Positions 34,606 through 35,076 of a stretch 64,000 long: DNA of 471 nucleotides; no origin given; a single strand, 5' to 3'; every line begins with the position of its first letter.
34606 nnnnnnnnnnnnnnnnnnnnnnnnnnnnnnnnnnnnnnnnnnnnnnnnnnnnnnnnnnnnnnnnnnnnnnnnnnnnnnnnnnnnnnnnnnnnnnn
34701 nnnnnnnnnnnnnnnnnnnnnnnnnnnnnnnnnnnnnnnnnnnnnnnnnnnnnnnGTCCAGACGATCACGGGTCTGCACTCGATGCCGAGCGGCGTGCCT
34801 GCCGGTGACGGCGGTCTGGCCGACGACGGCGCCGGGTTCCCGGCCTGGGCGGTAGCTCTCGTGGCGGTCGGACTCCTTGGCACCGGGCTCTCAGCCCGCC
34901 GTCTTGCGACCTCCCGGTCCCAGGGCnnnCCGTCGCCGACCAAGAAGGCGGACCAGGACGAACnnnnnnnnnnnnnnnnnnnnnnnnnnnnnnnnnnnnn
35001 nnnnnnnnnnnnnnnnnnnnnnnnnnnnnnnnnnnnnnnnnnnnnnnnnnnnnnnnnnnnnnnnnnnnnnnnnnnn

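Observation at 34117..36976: Four-gene operon: DUF4397 surface protein, class F sortase, ECF sigma and RskA anti-sigma, with a sorting signal that lacks LPXTG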

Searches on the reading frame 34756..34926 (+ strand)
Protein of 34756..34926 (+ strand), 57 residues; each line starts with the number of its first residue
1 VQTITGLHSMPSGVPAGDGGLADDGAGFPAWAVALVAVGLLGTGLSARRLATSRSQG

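Call 61: search_protein_families(library=ncbifam, proteins=[window:34756-34926:+], max_evalue=10)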
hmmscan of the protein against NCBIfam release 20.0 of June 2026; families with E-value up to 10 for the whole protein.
seq(57 aa): 0 families

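Call 62: search_protein_families(library=pfam, proteins=[window:34756-34926:+], max_evalue=10)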
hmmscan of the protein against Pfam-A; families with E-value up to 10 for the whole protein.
seq(57 aa): 0 families

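Call 75: search_protein_representatives(alignment_id=A3)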
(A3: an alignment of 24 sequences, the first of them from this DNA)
Query: 24 sequences, 53 profile positions. Proteins with E-value up to 0.001 (for the whole library): 86; up to 1e-10: 2; up to 1e-30: 0. The best 86 are listed.
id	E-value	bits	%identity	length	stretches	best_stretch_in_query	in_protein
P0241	2.1e-11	59.6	-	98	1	1-50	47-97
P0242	9.6e-11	57.5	-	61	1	1-52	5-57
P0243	2.3e-10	56.3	-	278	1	2-52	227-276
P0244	3.4e-10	55.7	-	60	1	1-51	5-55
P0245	8.0e-10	54.5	-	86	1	2-50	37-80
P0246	1.1e-09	54.1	-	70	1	1-50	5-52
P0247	1.4e-09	53.8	-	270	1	1-52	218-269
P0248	3.0e-09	52.7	-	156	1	1-50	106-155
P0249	4.4e-09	52.2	-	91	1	1-50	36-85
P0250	8.6e-09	51.2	-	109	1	2-52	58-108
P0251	1.1e-08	50.9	-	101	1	1-50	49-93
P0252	3.0e-08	49.5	-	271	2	1-52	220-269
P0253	3.8e-08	49.2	-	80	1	1-45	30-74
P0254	4.9e-08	48.8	-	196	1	2-50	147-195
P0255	4.9e-08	48.8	-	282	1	1-50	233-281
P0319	5.2e-04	35.9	-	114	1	5-52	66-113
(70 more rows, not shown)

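Call 78: find_encoding_contigs(protein=P0319, flank=6000, max_places=4)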
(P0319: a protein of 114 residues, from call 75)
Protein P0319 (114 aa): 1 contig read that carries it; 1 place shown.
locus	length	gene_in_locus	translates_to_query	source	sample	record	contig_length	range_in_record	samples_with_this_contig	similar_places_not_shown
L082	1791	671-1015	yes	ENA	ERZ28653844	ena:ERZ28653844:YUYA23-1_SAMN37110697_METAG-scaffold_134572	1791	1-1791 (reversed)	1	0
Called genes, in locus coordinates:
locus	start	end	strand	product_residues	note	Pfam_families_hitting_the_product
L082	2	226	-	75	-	?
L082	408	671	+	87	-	-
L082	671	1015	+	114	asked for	PF02469:Fasciclin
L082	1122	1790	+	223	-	?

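Call 83: find_homologous_proteins(query=P0319, max_evalue=0.001)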
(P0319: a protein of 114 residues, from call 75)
Query P0319 (114 aa): 63 proteins with E <= 0.001 among 635 candidates.
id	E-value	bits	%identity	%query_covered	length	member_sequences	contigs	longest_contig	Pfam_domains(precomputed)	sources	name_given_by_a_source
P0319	3.8e-57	208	100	100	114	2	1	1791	PF02469.28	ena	-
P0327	1.3e-36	143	73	100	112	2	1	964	PF02469.28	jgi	jgi:hypothetical protein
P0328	2.2e-32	129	63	99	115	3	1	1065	PF02469.28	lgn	-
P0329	4.1e-27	112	53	100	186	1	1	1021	PF02469.28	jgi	jgi:hypothetical protein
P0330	1.5e-26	110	55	99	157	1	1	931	PF02469.28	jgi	jgi:hypothetical protein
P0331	2.6e-22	97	52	99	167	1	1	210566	PF02469.28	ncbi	-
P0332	2.9e-22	97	54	83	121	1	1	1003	PF02469.28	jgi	jgi:transforming growth factor-beta-induced protein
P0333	3.6e-21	93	77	56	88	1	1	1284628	PF02469.28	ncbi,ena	-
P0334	1.1e-14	72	68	54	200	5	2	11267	PF02469.28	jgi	jgi:uncharacterized surface protein with fasciclin (FAS1) repeats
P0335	1.5e-14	72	66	56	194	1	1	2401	PF02469.28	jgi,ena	jgi:uncharacterized surface protein with fasciclin (FAS1) repeats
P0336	4.4e-13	67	83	42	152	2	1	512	PF02469.28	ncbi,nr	ncbi:fasciclin domain-containing protein, partial [bacterium]|nr:fasciclin domain-containing protein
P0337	2.4e-12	65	60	59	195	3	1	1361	PF02469.28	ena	-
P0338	9.0e-12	63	60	57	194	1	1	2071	PF02469.28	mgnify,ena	mgnify:CR=1 FL=1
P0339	1.3e-11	62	60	57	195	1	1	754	PF02469.28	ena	-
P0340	2.1e-11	62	63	53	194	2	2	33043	PF02469.28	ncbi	-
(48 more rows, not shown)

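Call 85: find_encoding_contigs(protein=P0331, flank=7000, max_places=3)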
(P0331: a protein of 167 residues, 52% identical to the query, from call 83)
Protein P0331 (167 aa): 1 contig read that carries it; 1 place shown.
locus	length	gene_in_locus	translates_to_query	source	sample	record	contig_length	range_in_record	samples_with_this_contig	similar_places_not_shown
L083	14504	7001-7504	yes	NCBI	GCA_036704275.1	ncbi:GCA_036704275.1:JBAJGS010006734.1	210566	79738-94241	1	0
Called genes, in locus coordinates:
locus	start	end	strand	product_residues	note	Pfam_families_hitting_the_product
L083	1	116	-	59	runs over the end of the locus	PF02738:MoCoBD_1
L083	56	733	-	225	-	PF01315:Ald_Xan_dh_C, PF02738:MoCoBD_1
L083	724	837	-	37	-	-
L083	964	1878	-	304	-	PF02653:BPD_transp_2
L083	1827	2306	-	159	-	-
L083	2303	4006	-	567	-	PF00005:ABC_tran, PF13304:AAA_21 (faint), PF00005:ABC_tran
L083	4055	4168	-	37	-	-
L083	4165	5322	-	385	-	PF13407:Peripla_BP_4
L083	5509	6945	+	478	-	PF00067:p450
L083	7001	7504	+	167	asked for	PF02469:Fasciclin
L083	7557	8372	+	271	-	PF04203:Sortase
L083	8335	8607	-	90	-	-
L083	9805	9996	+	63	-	-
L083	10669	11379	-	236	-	PF00106:adh_short, PF13561:adh_short_C2, PF08659:KR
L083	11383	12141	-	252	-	PF00596:Aldolase_II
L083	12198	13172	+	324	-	PF02558:ApbA, PF08546:ApbA_C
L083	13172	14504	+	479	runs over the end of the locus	PF01070:FMN_dh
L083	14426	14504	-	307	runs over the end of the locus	PF04191:PEMT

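Call 88: find_encoding_contigs(protein=P0328, flank=2000, max_places=2)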
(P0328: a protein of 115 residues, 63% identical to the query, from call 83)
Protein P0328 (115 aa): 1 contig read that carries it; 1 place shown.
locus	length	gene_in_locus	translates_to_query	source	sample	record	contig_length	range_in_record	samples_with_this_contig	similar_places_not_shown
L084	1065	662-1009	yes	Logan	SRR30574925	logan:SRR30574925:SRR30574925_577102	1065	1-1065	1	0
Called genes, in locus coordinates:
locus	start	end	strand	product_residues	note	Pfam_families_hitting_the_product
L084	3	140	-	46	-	?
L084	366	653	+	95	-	PF02469:Fasciclin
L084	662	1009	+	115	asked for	PF02469:Fasciclin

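Call 89: find_encoding_contigs(protein=P0329, flank=2000, max_places=2)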
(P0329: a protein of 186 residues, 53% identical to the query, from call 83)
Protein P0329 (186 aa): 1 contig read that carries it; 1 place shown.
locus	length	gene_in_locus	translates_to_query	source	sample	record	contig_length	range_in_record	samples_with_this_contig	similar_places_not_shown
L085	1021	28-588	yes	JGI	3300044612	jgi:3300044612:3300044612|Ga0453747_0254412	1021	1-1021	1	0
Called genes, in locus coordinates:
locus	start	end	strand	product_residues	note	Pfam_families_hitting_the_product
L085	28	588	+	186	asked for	PF02469:Fasciclin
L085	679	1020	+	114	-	?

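Call 90: find_encoding_contigs(protein=P0330, flank=2000, max_places=2)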
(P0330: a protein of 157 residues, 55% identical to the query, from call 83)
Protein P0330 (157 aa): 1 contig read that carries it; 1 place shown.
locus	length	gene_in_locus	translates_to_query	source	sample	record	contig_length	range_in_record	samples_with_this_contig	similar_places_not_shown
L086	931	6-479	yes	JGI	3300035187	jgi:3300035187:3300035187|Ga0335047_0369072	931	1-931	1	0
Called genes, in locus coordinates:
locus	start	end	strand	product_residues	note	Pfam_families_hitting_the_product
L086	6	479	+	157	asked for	PF02469:Fasciclin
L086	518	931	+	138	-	?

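Call 91: find_encoding_contigs(protein=P0327, flank=2000, max_places=2)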
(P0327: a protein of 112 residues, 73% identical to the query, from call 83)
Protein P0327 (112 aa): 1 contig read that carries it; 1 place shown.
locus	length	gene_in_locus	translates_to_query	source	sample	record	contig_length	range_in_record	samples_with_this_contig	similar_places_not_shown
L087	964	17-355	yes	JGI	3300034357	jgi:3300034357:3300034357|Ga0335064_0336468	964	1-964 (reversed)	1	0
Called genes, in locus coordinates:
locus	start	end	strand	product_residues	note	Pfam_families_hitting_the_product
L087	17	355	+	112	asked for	PF02469:Fasciclin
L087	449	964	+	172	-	?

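Call 92: find_encoding_contigs(protein=P0332, flank=2000, max_places=2)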
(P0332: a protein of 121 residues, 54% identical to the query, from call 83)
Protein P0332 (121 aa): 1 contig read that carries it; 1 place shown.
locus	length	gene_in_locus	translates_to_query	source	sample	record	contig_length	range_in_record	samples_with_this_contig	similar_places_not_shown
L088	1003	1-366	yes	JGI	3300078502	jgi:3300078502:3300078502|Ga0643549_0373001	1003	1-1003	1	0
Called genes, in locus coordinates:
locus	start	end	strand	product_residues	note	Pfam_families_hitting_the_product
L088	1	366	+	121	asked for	PF02469:Fasciclin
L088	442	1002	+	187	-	?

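Call 94: search_protein_families(library=ncbifam, proteins=[L083:7557-8369:+], max_evalue=0.00001)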
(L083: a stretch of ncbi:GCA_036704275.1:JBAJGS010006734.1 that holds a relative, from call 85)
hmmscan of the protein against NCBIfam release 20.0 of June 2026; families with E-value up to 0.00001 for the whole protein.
L083:7557-8369:+ (271 aa): 2 families
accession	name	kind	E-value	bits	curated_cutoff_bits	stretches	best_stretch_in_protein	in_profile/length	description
NF033748.1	class_F_sortase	subfamily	1.1e-38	132.3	166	1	95-239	6-152/155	class F sortase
TIGR03784.1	marine_sortase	equivalog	5.4e-07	29.4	158.25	1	130-220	75-156/174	class GN sortase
